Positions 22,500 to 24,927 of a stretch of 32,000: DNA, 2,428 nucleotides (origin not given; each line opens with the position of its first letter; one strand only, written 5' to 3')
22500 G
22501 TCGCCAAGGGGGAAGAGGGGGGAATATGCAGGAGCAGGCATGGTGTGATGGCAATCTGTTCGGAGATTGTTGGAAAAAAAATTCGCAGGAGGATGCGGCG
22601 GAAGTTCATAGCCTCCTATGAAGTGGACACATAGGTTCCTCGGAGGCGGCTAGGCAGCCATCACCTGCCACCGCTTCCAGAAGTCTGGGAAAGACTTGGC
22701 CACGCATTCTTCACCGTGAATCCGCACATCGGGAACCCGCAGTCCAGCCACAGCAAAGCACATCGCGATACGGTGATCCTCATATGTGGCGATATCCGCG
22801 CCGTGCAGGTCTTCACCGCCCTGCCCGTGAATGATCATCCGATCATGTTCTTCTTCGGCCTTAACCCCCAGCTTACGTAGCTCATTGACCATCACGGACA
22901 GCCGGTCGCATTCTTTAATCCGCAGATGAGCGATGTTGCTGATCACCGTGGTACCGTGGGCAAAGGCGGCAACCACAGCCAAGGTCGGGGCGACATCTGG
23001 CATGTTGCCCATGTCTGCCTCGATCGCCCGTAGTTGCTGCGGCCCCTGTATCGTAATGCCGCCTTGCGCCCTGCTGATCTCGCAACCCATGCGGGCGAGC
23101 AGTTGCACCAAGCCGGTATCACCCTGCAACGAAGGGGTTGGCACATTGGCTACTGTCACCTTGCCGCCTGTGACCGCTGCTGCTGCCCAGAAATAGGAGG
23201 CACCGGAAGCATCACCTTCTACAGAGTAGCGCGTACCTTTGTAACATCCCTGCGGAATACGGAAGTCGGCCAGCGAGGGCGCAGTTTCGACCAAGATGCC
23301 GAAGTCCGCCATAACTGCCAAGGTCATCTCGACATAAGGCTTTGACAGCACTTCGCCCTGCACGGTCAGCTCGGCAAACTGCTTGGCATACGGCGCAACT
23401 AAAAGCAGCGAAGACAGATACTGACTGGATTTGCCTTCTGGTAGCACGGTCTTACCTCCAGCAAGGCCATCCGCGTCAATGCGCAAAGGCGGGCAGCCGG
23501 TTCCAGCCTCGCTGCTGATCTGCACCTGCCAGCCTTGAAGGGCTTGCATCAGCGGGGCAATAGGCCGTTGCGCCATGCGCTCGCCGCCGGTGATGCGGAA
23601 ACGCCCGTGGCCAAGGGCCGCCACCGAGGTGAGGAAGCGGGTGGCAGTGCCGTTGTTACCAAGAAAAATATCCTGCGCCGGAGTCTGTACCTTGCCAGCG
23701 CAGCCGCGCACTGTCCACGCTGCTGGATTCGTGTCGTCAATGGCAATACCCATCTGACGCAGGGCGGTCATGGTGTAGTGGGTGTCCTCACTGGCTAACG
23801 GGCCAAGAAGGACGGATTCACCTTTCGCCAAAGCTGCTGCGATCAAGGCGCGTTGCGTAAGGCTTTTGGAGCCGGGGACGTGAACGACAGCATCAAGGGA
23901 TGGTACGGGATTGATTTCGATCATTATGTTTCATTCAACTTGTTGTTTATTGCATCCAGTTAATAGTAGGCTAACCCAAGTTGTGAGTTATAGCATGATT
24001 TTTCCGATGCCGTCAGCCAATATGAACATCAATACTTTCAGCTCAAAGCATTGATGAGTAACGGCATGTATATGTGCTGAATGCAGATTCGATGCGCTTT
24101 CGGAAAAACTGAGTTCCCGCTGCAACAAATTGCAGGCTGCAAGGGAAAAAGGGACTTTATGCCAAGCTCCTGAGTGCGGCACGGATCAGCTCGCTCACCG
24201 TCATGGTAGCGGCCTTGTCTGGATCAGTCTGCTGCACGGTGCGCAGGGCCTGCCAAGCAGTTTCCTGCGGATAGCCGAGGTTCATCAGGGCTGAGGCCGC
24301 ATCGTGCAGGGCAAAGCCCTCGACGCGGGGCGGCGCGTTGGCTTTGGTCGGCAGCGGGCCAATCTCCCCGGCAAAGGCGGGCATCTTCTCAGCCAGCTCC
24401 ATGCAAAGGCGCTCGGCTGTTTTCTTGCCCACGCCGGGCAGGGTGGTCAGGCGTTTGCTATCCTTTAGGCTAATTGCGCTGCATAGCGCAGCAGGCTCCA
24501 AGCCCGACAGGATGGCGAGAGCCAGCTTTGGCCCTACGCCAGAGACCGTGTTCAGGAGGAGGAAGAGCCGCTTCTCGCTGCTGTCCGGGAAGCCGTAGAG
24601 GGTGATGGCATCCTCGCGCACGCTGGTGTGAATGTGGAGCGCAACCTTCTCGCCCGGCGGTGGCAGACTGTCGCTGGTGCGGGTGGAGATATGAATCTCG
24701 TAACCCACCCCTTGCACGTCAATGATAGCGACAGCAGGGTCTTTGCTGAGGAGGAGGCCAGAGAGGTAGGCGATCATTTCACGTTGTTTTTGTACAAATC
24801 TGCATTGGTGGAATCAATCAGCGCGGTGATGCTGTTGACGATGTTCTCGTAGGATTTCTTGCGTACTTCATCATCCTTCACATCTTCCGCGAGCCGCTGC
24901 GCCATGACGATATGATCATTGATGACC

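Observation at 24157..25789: Phd/YefM-like antitoxin and a mosaic four-helix membrane protein translationally welded onto ruvA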

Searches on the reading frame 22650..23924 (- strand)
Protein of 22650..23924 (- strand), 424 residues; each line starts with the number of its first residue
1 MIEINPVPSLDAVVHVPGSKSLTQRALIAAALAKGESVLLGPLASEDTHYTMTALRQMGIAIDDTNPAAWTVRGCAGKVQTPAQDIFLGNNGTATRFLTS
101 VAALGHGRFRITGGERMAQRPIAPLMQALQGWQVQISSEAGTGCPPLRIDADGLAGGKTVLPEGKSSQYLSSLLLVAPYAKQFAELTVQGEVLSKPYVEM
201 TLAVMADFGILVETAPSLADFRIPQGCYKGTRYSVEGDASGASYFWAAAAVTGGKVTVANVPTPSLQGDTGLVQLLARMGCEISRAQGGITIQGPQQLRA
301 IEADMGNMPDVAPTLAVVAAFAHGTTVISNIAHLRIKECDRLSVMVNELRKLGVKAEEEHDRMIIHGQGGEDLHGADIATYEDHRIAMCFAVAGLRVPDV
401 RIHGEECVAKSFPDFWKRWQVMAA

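Call 4: search_protein_families(library=pfam, proteins=[window:22650-23924:-], max_evalue=1)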
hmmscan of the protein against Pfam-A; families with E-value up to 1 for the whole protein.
window:22650-23924:- (424 aa): 4 families
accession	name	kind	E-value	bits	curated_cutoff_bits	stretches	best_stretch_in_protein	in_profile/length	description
PF00275.25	EPSP_synthase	-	1.6e-120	403.1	22.8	1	8-418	5-416/417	EPSP synthase (3-phosphoshikimate 1-carboxyvinyltransferase)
PF19394.4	DUF5969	-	0.035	14.9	25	1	203-249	43-89/93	Family of unknown function (DUF5969)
PF24402.1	iHKD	-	0.058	13.9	27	0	248-294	11-56/111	Inactive HKD-Rease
PF11202.14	StiP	-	0.14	11.9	28.7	1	198-230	169-201/245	Tellurite-like stress resistance cysteine protease StiP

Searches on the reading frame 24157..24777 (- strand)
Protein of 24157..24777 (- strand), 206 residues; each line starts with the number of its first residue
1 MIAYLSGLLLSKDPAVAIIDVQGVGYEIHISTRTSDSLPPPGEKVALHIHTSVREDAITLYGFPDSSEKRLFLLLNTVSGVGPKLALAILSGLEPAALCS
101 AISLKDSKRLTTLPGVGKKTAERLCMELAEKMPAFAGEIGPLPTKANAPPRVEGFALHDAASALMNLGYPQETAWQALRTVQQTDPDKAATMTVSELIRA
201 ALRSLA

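Call 4: search_protein_families(library=pfam, proteins=[window:24157-24777:-], max_evalue=1)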
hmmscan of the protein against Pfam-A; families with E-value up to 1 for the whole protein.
window:24157-24777:- (206 aa): 13 families
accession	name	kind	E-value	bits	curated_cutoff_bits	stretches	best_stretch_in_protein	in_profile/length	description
PF01330.27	RuvA_N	-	3.6e-23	81.9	23.6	1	1-62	1-61/61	RuvA N terminal domain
PF14520.12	HHH_5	-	1.2e-17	64.6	27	1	72-129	1-56/57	Helix-hairpin-helix domain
PF07499.19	RuvA_C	-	9.3e-13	48.9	24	1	156-205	2-46/47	RuvA, C-terminal domain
PF00633.29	HHH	-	2.4e-08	33.8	24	2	110-124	13-27/30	Helix-hairpin-helix motif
PF21176.3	RecR_HhH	-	3.1e-06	27.3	27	1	109-130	7-28/45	RecR, helix-hairpin-helix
PF02371.22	Transposase_20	-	0.00082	20.1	21.3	1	108-131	2-24/87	Transposase IS116/IS110/IS902 family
PF14716.13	HHH_8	-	0.0025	18.6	30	1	103-128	43-68/73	Helix-hairpin-helix domain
PF11798.14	IMS_HHH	-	0.014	16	24.4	1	110-124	13-27/32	IMS family HHH motif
PF12836.13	HHH_3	-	0.017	15.7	27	0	74-90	15-31/65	Helix-hairpin-helix motif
PF22562.2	UBA_7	-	0.023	15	27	1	161-190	5-34/48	UBA-like domain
PF11731.14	Cdd1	-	0.11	13.1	25.5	1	106-125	4-23/86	Pathogenicity locus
PF01367.25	5_3_exonuc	-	0.18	12.7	40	0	109-126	19-36/97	5'-3' exonuclease, C-terminal SAM fold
PF00627.37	UBA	-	0.19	12.1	22.4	1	163-189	8-33/37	UBA/TS-N domain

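Call 6: search_protein_families(library=ncbifam, proteins=[window:24157-24777:-], max_evalue=1)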
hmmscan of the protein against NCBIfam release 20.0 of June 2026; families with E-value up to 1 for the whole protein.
window:24157-24777:- (206 aa): 7 families
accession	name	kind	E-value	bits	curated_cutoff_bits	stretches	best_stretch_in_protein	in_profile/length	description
TIGR00084.2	ruvA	equivalog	1.6e-60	204.2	85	1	1-203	1-202/202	Holliday junction branch migration protein RuvA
NF011194.0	PRK14600.1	equivalog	8.6e-26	90.8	180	1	1-205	1-186/188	Holliday junction branch migration protein RuvA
NF033542.1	transpos_IS110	equivalog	0.008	15.3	140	1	105-130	217-242/343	IS110 family RNA-guided transposase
TIGR01448.2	helicase_RecD2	equivalog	0.03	12.4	500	1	72-131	78-135/713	SF1B family DNA helicase RecD2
TIGR00615.1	recR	equivalog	0.036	13.5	162.55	1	109-134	13-38/196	recombination mediator RecR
TIGR00426.1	TIGR00426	subfamily_domain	0.11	12.6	53.1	1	76-124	20-63/69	competence protein ComEA helix-hairpin-helix repeat region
TIGR01083.1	nth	equivalog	0.12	12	211.7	1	106-133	105-131/192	endonuclease III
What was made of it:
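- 24157..24777 (-): ruvA, full length. Its start codon overlaps the membrane gene's stop codon (ATGA). TIGR00084 E 1.6e-60; RuvA_N, HHH_5 and RuvA_C domains (calls 4, 6).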

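Call 60: find_related_loci(query=window:24157-24777:-, collection=metagenome_contigs, flank=4000)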
Query window:24157-24777:- (206 aa) in metagenome_contigs; peptide patterns used: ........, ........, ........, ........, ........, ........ (x = any residue, [..] = any of these).
600 stretches matched a pattern (row limit reached: there are more); 12 encode a relative of the query (tblastn E <= 1e-3); 12 distinct loci.
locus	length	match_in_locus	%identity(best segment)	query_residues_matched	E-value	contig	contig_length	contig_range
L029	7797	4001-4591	45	1-205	9e-51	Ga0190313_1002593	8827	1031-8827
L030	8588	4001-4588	45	1-206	8e-45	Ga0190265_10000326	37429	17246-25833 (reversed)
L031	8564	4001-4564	43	1-205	8e-41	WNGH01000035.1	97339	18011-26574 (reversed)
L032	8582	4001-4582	40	1-203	4e-36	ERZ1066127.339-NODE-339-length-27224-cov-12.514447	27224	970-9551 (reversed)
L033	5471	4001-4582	34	1-206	5e-36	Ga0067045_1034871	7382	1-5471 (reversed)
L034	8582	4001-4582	39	1-203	1e-35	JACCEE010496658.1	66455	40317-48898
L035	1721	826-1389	38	1-206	8e-33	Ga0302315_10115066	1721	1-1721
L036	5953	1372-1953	35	1-206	5e-36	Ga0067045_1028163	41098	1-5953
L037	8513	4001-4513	39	1-181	1e-31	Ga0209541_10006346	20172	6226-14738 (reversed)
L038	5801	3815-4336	36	1-172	5e-28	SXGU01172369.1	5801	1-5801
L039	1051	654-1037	40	1-132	4e-27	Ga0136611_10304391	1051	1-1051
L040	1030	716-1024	50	1-103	1e-25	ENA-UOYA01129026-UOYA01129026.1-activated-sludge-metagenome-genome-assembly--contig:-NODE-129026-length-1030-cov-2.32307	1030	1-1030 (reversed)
